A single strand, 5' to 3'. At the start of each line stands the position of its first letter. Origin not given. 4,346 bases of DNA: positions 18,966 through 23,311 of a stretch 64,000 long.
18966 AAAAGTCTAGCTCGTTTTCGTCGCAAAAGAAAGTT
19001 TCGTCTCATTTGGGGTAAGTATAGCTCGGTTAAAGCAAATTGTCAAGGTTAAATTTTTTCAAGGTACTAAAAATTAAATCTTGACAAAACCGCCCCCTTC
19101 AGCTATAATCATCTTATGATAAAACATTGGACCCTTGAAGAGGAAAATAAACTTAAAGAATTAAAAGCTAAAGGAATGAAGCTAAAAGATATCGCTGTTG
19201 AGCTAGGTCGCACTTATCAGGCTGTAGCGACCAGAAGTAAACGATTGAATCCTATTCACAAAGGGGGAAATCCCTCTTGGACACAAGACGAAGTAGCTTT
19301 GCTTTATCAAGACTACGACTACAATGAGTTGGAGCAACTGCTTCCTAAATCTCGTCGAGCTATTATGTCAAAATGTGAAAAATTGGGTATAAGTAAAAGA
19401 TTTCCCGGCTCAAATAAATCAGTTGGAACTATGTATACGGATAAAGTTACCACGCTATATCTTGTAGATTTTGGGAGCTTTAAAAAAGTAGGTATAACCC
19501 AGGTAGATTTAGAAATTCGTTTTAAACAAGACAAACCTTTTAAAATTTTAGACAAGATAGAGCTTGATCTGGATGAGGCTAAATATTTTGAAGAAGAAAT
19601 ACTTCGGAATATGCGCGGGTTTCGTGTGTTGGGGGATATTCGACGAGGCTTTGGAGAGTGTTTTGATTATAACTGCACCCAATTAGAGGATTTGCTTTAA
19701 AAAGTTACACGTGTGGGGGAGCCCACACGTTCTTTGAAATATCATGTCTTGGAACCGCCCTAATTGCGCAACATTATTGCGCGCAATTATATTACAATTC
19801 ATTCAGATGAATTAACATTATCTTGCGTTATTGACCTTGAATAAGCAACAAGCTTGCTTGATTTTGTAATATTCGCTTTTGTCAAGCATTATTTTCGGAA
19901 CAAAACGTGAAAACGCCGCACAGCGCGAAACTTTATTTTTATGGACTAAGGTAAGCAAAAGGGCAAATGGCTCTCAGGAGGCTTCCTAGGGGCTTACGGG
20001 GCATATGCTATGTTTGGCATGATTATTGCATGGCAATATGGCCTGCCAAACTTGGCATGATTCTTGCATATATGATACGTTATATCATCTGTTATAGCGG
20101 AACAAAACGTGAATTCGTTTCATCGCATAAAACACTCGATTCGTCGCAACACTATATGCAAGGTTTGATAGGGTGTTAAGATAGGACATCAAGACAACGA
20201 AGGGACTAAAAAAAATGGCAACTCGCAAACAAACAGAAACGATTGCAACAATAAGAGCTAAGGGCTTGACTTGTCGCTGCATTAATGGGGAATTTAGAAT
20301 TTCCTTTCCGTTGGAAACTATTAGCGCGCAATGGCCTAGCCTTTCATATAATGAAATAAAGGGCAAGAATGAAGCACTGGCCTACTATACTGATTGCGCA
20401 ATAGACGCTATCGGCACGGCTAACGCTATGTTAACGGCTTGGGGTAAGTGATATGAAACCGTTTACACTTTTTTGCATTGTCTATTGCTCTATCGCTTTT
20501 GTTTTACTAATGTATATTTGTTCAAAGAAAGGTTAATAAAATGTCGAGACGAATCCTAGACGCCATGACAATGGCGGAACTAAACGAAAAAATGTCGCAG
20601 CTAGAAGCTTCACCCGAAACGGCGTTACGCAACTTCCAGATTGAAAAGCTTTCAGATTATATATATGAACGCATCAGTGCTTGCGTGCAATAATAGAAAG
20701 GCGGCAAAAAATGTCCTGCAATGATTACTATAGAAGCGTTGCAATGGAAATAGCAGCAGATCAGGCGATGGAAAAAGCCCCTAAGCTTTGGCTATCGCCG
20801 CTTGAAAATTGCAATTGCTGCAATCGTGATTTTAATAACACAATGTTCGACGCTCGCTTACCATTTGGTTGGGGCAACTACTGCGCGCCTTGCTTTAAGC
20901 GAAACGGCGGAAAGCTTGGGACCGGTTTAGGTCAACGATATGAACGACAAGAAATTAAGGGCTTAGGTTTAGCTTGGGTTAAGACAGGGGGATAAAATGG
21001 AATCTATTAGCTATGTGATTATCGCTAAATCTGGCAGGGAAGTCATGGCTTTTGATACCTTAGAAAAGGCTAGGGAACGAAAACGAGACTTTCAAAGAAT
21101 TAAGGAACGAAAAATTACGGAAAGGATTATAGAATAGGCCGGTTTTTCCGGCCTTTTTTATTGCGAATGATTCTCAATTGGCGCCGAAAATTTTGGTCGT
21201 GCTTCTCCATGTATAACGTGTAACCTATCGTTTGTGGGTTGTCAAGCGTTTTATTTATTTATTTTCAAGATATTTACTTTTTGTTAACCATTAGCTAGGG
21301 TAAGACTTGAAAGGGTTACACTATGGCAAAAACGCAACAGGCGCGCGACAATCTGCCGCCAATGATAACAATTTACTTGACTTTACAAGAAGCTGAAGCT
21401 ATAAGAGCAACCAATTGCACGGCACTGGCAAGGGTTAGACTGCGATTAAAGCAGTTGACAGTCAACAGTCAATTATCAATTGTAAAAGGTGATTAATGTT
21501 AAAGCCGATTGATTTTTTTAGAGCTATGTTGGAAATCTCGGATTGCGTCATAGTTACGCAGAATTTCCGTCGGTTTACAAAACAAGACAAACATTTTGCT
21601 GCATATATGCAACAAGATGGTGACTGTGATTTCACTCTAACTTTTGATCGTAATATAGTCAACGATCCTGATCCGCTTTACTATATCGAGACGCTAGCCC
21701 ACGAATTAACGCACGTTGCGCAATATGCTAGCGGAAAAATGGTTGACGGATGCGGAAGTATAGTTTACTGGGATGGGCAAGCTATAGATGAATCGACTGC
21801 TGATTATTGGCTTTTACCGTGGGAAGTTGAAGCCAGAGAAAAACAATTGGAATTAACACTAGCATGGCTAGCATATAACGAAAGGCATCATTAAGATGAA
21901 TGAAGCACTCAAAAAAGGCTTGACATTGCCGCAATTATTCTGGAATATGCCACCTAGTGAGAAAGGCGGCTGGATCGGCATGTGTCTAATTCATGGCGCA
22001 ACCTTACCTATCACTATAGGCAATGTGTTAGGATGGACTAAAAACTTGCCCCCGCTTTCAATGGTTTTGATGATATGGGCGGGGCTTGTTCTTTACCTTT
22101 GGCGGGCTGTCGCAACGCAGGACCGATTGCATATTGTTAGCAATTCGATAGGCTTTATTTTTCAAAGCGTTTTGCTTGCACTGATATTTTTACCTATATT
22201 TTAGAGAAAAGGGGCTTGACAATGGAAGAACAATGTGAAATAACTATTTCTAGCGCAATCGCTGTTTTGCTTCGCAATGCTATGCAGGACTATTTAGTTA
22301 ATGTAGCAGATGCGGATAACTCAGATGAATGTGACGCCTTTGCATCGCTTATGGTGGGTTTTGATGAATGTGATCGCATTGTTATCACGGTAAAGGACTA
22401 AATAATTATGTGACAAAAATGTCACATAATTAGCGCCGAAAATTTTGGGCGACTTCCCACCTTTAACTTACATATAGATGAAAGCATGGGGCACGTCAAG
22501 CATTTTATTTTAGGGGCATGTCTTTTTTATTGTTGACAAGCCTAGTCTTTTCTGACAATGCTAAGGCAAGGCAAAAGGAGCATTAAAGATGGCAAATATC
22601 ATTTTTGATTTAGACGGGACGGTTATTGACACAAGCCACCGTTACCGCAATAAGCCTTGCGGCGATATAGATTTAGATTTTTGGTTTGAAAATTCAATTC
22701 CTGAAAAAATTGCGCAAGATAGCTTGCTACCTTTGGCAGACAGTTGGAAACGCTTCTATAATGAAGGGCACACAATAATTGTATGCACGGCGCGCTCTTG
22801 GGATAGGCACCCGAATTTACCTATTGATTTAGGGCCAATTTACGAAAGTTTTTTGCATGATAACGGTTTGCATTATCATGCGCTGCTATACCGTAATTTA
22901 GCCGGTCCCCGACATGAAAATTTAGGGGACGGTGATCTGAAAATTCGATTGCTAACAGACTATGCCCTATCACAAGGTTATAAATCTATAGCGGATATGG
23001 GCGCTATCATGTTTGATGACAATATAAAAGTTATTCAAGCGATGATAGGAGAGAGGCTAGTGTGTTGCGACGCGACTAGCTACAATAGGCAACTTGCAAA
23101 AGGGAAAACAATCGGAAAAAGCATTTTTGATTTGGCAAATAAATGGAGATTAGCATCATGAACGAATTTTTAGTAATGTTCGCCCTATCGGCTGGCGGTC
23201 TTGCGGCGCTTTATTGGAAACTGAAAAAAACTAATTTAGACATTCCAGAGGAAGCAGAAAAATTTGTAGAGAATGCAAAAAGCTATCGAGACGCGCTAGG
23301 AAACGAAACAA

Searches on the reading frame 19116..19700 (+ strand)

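Call 12: search_protein_families(library=phrogs, proteins=[window:19116-19700:+], max_evalue=0.01)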
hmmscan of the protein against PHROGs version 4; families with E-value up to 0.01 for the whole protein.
window:19116-19700:+ (194 aa): 5 families
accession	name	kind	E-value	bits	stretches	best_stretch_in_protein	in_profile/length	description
phrog_323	-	transcription regulation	4.1e-13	50.6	1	3-106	95-202/319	transcriptional regulator, D5-like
phrog_35602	-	unknown function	0.00026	22.1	1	3-51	28-76/117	-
phrog_11013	-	unknown function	0.0012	19.7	0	3-44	31-71/87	-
phrog_704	-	DNA, RNA and nucleotide metabolism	0.0018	18.5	1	3-46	2-45/390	DNA repair exonuclease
phrog_31591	-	DNA, RNA and nucleotide metabolism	0.0092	17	0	1-42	1-42/136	HTH DNA binding protein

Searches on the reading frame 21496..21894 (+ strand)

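Call 12: search_protein_families(library=phrogs, proteins=[window:21496-21894:+], max_evalue=0.01)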
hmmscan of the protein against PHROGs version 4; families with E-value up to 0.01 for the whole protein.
window:21496-21894:+ (132 aa): 3 families
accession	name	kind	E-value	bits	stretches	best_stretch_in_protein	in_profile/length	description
phrog_10499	-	unknown function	3.7e-16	60.8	1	7-127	23-144/149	-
phrog_16532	-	unknown function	1.6e-11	45.6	1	63-125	79-135/138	-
phrog_25728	-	unknown function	0.00037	21.3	1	49-114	65-130/166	-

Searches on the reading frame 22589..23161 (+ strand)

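Call 12: search_protein_families(library=phrogs, proteins=[window:22589-23161:+], max_evalue=0.01)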
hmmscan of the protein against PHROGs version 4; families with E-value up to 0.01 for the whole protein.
window:22589-23161:+ (190 aa): 2 families
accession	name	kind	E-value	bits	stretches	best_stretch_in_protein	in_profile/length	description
phrog_415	-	other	3.4e-21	76.9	1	4-172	24-174/218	polynucleotide kinase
phrog_1238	-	moron, auxiliary metabolic gene and host takeover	9.4e-08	32.8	1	3-98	24-92/155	phosphoheptose isomerase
